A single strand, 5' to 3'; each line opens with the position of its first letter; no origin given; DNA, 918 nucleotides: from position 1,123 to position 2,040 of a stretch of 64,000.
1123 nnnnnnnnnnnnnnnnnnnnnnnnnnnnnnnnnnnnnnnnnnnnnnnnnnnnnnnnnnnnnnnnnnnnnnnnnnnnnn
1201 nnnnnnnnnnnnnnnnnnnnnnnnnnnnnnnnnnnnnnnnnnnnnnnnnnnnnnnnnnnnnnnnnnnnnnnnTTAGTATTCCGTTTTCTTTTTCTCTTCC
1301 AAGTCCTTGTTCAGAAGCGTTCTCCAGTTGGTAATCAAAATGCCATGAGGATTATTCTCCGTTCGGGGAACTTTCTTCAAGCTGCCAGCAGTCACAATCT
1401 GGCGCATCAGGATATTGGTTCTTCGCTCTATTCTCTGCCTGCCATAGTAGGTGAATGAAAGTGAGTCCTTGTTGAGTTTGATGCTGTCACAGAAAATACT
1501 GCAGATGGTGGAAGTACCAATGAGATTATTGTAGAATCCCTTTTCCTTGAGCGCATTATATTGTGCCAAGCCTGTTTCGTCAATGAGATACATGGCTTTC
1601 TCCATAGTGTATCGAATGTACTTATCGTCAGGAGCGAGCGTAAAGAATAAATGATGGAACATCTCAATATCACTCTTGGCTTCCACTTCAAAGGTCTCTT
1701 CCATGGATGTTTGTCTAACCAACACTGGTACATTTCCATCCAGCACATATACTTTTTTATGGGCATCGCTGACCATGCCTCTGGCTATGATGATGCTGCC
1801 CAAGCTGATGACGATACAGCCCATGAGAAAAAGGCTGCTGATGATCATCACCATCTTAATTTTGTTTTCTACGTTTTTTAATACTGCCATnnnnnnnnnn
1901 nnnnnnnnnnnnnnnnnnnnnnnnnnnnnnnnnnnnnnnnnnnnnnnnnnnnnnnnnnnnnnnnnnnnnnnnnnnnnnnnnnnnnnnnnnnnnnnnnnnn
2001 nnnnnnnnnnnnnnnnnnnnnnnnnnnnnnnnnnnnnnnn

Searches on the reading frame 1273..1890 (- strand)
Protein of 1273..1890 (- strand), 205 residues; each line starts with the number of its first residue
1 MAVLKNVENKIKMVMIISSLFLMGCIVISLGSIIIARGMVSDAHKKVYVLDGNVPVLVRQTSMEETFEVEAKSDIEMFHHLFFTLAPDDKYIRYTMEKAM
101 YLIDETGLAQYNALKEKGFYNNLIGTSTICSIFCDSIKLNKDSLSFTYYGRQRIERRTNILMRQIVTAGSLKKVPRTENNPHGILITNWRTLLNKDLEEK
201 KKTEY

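Call 29: search_protein_families(library=pfam, proteins=[window:1273-1890:-], max_evalue=1)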
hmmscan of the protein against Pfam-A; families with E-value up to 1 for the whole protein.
window:1273-1890:- (205 aa): 0 families

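Call 30: search_protein_families(library=ncbifam, proteins=[window:1273-1890:-], max_evalue=1)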
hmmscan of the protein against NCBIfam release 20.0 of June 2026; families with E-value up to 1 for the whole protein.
window:1273-1890:- (205 aa): 1 family
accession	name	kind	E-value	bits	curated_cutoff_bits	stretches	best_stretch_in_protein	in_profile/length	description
TIGR03781.1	Bac_Flav_CT_K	equivalog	1.7e-78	262.9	152.45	1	4-202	1-202/202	conjugative transposon protein TraK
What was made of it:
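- On TraJ of Bacteroidetes conjugative transposons (TIGR03782; VirB6-like): The next gene, 1273-1890(-), matches TraK TIGR03781 at 262.9 bits, above the 152 cutoff (call 30).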
